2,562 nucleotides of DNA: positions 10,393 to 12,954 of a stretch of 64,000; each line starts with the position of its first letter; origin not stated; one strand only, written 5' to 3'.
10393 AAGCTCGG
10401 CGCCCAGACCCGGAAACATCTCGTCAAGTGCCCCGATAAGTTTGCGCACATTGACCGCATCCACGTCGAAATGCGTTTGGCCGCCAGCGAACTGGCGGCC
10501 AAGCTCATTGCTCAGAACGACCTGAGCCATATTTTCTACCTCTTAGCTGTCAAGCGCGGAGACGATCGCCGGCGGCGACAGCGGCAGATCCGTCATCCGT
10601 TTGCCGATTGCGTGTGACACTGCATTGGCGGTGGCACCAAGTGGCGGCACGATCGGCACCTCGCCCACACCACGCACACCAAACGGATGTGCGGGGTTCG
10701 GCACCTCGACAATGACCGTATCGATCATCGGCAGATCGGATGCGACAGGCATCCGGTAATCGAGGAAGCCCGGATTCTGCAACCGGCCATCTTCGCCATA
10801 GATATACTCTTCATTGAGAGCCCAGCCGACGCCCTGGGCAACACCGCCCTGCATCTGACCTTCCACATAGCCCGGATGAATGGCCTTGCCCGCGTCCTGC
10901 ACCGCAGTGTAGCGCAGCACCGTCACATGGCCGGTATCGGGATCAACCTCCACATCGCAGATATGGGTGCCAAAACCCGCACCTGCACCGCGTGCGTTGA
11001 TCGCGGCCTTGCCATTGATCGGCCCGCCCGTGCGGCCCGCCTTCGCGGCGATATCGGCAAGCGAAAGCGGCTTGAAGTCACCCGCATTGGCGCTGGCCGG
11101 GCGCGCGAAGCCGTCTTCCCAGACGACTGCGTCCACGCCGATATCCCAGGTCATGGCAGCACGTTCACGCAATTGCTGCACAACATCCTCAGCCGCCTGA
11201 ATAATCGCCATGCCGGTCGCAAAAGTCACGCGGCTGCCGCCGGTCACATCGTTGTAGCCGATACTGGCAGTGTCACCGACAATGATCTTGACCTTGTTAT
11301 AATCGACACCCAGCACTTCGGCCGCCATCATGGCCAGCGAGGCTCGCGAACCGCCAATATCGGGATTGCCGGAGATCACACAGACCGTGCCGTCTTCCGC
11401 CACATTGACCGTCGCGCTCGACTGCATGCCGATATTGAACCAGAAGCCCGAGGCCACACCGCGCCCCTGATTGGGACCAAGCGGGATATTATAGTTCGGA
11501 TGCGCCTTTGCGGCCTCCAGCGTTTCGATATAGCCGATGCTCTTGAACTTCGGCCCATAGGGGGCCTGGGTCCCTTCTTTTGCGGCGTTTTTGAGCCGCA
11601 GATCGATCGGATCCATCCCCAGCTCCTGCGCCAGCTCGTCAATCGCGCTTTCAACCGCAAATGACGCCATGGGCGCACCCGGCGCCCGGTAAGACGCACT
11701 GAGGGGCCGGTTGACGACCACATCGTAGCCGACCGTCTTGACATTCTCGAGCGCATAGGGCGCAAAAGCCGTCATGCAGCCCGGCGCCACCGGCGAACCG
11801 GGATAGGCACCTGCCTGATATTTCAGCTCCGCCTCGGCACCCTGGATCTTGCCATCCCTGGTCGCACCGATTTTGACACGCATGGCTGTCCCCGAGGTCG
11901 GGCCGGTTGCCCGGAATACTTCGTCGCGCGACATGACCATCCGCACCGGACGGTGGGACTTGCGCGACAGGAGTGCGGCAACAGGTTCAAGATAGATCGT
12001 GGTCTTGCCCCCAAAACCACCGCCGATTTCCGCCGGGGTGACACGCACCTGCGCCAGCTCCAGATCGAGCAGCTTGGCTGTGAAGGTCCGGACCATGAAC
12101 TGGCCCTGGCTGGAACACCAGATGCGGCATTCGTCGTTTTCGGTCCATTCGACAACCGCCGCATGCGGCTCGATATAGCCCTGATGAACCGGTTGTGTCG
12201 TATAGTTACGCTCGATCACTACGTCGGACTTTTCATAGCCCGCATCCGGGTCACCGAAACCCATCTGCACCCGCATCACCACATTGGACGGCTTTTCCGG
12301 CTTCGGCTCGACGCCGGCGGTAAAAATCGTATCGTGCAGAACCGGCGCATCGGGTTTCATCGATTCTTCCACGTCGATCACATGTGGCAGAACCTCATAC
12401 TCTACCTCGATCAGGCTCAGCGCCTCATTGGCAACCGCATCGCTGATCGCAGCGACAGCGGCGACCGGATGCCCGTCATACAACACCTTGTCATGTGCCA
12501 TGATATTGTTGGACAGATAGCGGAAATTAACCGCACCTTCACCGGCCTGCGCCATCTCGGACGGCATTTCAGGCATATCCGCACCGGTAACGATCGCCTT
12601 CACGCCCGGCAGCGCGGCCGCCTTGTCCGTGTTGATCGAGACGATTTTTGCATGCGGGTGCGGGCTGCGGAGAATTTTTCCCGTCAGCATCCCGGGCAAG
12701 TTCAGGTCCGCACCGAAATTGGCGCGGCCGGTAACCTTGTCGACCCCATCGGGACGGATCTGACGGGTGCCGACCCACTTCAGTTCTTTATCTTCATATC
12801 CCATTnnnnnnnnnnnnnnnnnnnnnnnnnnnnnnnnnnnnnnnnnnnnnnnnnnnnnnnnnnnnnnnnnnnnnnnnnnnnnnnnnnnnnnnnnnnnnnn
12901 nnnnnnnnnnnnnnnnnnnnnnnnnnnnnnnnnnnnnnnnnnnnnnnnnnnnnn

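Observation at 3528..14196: Ten-gene minus-strand catabolic cluster built around a CoxMSL-type molybdenum hydroxylase, two luciferase-like monooxygenases and two unknown paralogs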

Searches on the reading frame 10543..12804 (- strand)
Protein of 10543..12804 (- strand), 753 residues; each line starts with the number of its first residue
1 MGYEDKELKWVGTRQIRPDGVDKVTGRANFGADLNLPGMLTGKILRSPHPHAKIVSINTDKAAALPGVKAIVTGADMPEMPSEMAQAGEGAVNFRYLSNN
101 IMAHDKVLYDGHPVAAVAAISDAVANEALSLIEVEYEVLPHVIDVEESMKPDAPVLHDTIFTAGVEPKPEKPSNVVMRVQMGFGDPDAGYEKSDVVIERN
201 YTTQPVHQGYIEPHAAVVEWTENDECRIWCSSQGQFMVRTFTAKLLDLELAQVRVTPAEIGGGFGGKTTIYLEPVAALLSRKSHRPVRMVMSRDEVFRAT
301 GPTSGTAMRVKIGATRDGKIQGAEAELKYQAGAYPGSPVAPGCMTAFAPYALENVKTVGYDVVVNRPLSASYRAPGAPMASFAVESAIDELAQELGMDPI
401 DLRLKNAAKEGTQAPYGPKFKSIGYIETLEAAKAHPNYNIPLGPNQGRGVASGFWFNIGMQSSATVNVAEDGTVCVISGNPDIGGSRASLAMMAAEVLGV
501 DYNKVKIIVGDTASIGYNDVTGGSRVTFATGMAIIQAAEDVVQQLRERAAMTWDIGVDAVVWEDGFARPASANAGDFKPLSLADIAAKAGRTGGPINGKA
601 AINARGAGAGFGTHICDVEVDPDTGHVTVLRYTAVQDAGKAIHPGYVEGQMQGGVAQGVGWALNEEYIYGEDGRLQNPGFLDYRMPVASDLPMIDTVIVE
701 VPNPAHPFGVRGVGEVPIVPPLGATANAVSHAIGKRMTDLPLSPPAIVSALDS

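Call 3: search_protein_families(library=pfam, proteins=[window:10543-12804:-], max_evalue=0.01)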
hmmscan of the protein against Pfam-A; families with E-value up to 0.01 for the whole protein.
window:10543-12804:- (753 aa): 3 families
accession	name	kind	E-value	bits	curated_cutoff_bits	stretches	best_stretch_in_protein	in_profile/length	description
PF02738.23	MoCoBD_1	-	5.1e-70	235.8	27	1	169-407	3-244/244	Molybdopterin cofactor-binding domain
PF20256.3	MoCoBD_2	-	1e-64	219.2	27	1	447-692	26-283/283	Molybdopterin cofactor-binding domain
PF01315.27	Ald_Xan_dh_C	-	2.2e-28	99.2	31.3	1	25-140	1-110/110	Aldehyde oxidase and xanthine dehydrogenase, a/b hammerhead domain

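Call 5: search_protein_families(library=ncbifam, proteins=[window:10543-12804:-], max_evalue=0.001)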
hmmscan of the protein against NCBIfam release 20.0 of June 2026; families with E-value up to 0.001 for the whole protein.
window:10543-12804:- (753 aa): 13 families
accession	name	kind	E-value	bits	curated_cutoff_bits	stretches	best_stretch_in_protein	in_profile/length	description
TIGR03194.1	4hydrxCoA_A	equivalog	1.5e-147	493.2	994.55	1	19-751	5-746/746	4-hydroxybenzoyl-CoA reductase subunit alpha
NF043082.1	XdhA_XDHase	equivalog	4.2e-133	445.1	780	1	11-751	1-752/758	xanthine dehydrogenase subunit XdhA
NF007426.0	PRK09970.1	equivalog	6.5e-127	424.6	916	1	8-749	3-753/761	xanthine dehydrogenase molybdenum-binding subunit XdhA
NF041018.1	glyceraldDH_alpha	equivalog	1.7e-114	383.8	790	1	10-747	2-740/741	glyceraldehyde dehydrogenase subunit alpha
TIGR03196.1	pucD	equivalog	2.5e-111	373.4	783.65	1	16-748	8-755/763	xanthine dehydrogenase subunit D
NF045668.1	pterin_aldehy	equivalog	5.3e-90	302.7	1100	1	8-751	172-904/905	molybdopterin-dependent aldehyde oxidoreductase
TIGR02416.1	CO_dehy_Mo_lg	equivalog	1.3e-89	301.4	991.15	2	24-420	6-406/770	aerobic carbon-monoxide dehydrogenase large subunit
NF040766.1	CODH_aero_grp5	exception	1.4e-87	294.7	950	3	9-410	3-398/785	aerobic carbon-monoxide dehydrogenase large subunit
NF041671.1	peri_hyde_PaoC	equivalog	1.5e-85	288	1180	1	7-744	14-724/735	aldehyde oxidoreductase molybdenum-binding subunit PaoC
TIGR03311.1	Se_dep_XDH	equivalog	1.6e-81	274.6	830.45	2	10-549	161-682/848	selenium-dependent xanthine dehydrogenase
TIGR03313.1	Se_sel_red_Mo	hypoth_equivalog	5.9e-78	262.5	1101.9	3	173-412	351-592/951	molybdopterin-dependent oxidoreductase Mo/Fe-S-binding subunit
TIGR02965.1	xanthine_xdhB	equivalog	3.8e-69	233.7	849.5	2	22-418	12-388/758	xanthine dehydrogenase molybdopterin binding subunit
TIGR02969.1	mam_aldehyde_ox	subfamily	2.4e-37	128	1912.3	1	17-697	582-1242/1330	aldehyde oxidase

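Call 9: search_solved_structures(query=window:10543-12804:-, max_evalue=1e-20)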
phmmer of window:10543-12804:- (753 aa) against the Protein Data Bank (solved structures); distinct sequences matched with E-value up to 1e-20: 41.
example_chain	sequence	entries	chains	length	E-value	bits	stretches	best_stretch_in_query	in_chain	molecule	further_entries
1rm6_A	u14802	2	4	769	3e-102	346.6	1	11-752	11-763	4-hydroxybenzoyl-CoA reductase alpha subunit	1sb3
7dqx_A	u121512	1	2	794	1.1e-75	258.8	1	7-749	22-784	6-hydroxypseudooxynicotine dehydrogenase complex subunit gamma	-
8uem_A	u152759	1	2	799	6.2e-75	256.3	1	14-751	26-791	Carbon monoxide dehydrogenase (Large chain), CoxL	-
1n5w_B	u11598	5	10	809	3.3e-74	253.9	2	7-416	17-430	Carbon monoxide dehydrogenase large chain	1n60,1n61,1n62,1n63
1zxi_B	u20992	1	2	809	4.1e-74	253.6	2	7-416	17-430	Carbon monoxide dehydrogenase large chain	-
1ffu_B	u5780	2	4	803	2.1e-66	228.1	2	8-420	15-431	CUTL, MOLYBDOPROTEIN OF CARBON MONOXIDE DEHYDROGENASE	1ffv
5y6q_C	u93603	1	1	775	2.7e-64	221.1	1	9-549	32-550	Aldehyde oxidase large subunit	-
1t3q_B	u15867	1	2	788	6.5e-64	219.9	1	9-745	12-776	quinoline 2-oxidoreductase large subunit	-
3hrd_A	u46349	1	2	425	5.4e-61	210.3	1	6-433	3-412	Nicotinate dehydrogenase large molybdopterin subunit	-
4zoh_A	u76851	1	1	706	5.1e-57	197.1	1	21-746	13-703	Putative oxidoreductase molybdopterin-binding subunit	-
5g5h_C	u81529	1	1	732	9.4e-56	192.9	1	182-747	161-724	Aldehyde oxidoreductase molybdenum-binding subunit PaoC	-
5g5g_C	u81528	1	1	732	1.3e-55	192.4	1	182-747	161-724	PUTATIVE XANTHINE DEHYDROGENASE YAGS FAD-BINDING SUBUNIT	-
1sij_A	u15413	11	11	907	1.2e-54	189.2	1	12-544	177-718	Aldehyde oxidoreductase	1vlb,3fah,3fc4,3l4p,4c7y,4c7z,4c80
1dgj_A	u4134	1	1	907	4.9e-52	180.6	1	12-751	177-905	ALDEHYDE OXIDOREDUCTASE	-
2w55_B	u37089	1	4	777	2e-41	145.6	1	460-750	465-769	XANTHINE DEHYDROGENASE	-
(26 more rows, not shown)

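Call 36: find_homologous_proteins(query=window:10543-12804:-, max_evalue=1e-50)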
Query window:10543-12804:- (753 aa): 8000 proteins with E <= 1e-50 among 8000 candidates; the best 120 are listed.
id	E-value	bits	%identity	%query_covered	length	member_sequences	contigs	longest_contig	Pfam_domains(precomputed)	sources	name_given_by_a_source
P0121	0.0e+0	1683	99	100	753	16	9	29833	PF02738.24,PF20256.4,PF01315.28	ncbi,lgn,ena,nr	ncbi:MAG TPA: oxidoreductase [Alphaproteobacteria bacterium]|nr:oxidoreductase [Alphaproteobacteria 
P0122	0.0e+0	1257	72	100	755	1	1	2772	PF02738.24,PF20256.4,PF01315.28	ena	-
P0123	0.0e+0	1249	72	100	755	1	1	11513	PF02738.24,PF20256.4,PF01315.28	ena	-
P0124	0.0e+0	1248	71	100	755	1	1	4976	PF02738.24,PF20256.4,PF01315.28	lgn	-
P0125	0.0e+0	1245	72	100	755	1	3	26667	PF02738.24,PF20256.4,PF01315.28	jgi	jgi:CO/xanthine dehydrogenase Mo-binding subunit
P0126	0.0e+0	1239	70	100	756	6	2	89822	PF02738.24,PF20256.4,PF01315.28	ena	-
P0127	0.0e+0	1237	71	100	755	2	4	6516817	PF02738.24,PF20256.4,PF01315.28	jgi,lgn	-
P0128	0.0e+0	1237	72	100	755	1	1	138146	PF02738.24,PF20256.4,PF01315.28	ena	-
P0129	0.0e+0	1236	72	100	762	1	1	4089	PF02738.24,PF20256.4,PF01315.28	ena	-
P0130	0.0e+0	1235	72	100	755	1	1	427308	PF02738.24,PF20256.4,PF01315.28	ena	-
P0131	0.0e+0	1234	71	100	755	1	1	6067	PF02738.24,PF20256.4,PF01315.28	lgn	-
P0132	0.0e+0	1234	71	100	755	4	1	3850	PF02738.24,PF20256.4,PF01315.28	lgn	-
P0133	0.0e+0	1234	70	100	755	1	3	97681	PF02738.24,PF20256.4,PF01315.28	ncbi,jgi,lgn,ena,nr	ncbi:MAG: xanthine dehydrogenase family protein molybdopterin-binding subunit [Alphaproteobacteria b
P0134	0.0e+0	1233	71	100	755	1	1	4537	PF02738.24,PF20256.4,PF01315.28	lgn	-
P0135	0.0e+0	1233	70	100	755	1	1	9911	PF02738.24,PF20256.4,PF01315.28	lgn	-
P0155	0.0e+0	1212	70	99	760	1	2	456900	PF02738.24,PF20256.4,PF01315.28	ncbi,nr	ncbi:MAG: xanthine dehydrogenase family protein molybdopterin-binding subunit [Ectothiorhodospiracea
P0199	0.0e+0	1189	69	99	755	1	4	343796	PF02738.24,PF20256.4,PF01315.28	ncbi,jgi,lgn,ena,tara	tara:strand:+ start:2402 stop:4669 length:2268 start_codon:yes stop_codon:yes gene_type:complete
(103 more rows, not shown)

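Call 37: find_encoding_contigs(protein=P0127, flank=8000, max_places=1)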
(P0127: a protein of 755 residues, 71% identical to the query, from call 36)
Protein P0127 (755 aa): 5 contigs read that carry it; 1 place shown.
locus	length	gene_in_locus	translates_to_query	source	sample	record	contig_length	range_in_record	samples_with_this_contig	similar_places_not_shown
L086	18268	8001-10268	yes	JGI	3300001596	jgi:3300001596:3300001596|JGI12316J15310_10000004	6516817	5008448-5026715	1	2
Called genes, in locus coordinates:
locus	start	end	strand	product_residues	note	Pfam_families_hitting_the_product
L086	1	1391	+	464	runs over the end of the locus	-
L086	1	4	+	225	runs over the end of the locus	PF02463:SMC_N (weak), PF00005:ABC_tran, PF13304:AAA_21 (faint)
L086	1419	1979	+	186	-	-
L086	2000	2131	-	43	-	-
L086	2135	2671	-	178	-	-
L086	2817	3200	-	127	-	PF00903:Glyoxalase (weak)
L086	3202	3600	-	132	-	PF00903:Glyoxalase, PF12681:Glyoxalase_2 (faint)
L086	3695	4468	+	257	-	PF07883:Cupin_2, PF00165:HTH_AraC, PF12833:HTH_18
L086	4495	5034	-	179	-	PF08002:DUF1697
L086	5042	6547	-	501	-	PF01235:Na_Ala_symp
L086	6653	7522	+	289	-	PF00941:FAD_binding_5, PF03450:CO_deh_flav_C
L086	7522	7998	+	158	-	PF00111:Fer2, PF01799:Fer2_2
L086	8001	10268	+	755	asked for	PF01315:Ald_Xan_dh_C, PF02738:MoCoBD_1, PF20256:MoCoBD_2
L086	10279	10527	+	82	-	PF02597:ThiS (weak)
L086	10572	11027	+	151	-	PF07366:SnoaL, PF12680:SnoaL_2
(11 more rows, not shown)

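Call 38: find_encoding_contigs(protein=P0155, flank=8000, max_places=1)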
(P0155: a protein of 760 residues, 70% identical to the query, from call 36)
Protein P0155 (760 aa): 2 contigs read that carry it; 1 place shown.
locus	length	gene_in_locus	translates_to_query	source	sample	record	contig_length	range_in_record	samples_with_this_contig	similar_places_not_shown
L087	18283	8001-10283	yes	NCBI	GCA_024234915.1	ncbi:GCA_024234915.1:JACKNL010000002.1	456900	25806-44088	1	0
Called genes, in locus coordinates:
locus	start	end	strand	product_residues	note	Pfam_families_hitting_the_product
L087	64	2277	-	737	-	PF21088:MS_channel_1st, PF00924:MS_channel_2nd, PF21082:MS_channel_3rd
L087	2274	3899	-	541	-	PF00111:Fer2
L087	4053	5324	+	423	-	PF03033:Glyco_transf_28 (weak), PF06722:EryCIII-like_C, PF04101:Glyco_tran_28_C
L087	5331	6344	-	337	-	-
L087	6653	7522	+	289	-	PF00941:FAD_binding_5, PF03450:CO_deh_flav_C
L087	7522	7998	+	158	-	PF00111:Fer2, PF01799:Fer2_2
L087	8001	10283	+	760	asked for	PF01315:Ald_Xan_dh_C, PF02738:MoCoBD_1, PF20256:MoCoBD_2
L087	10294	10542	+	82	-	PF02597:ThiS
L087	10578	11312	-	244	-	PF01925:TauE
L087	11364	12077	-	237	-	PF03167:UDG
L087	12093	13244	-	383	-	PF13439:Glyco_transf_4, PF13579:Glyco_trans_4_4, PF20706:GT4-conflict, PF00534:Glycos_transf_1, PF13692:Glyco_trans_1_4, PF13524:Glyco_trans_1_2 (weak)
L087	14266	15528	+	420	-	PF20706:GT4-conflict (weak), PF00534:Glycos_transf_1, PF13692:Glyco_trans_1_4, PF13524:Glyco_trans_1_2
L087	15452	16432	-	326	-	PF13641:Glyco_tranf_2_3 (faint)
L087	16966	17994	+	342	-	PF01636:APH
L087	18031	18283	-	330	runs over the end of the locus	PF04101:Glyco_tran_28_C (weak)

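Call 39: find_encoding_contigs(protein=P0199, flank=8000, max_places=1)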
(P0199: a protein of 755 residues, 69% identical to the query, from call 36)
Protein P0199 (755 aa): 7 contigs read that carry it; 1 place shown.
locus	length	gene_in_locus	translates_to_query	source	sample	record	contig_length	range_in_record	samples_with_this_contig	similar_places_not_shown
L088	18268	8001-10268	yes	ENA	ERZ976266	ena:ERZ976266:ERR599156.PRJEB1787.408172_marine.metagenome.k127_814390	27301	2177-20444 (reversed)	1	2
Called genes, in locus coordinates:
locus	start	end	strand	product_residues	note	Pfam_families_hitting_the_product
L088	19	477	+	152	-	PF01878:EVE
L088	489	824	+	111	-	PF00355:Rieske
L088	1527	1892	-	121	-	PF00126:HTH_1 (faint)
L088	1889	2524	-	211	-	PF12804:NTP_transf_3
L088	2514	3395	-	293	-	PF02634:FdhD-NarQ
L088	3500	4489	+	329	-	PF13353:Fer4_12 (weak), PF04055:Radical_SAM, PF06463:Mob_synth_C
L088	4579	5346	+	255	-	PF01513:NAD_kinase (weak), PF20143:NAD_kinase_C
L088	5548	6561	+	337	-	PF05145:AbrB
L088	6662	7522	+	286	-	PF00941:FAD_binding_5, PF01565:FAD_binding_4 (faint), PF03450:CO_deh_flav_C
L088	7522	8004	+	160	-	PF00111:Fer2 (weak), PF01799:Fer2_2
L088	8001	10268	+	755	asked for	PF01315:Ald_Xan_dh_C, PF02738:MoCoBD_1, PF20256:MoCoBD_2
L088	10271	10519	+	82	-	PF02597:ThiS (weak)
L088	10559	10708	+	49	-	-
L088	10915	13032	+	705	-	PF01315:Ald_Xan_dh_C, PF02738:MoCoBD_1, PF20256:MoCoBD_2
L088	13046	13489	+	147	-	PF00903:Glyoxalase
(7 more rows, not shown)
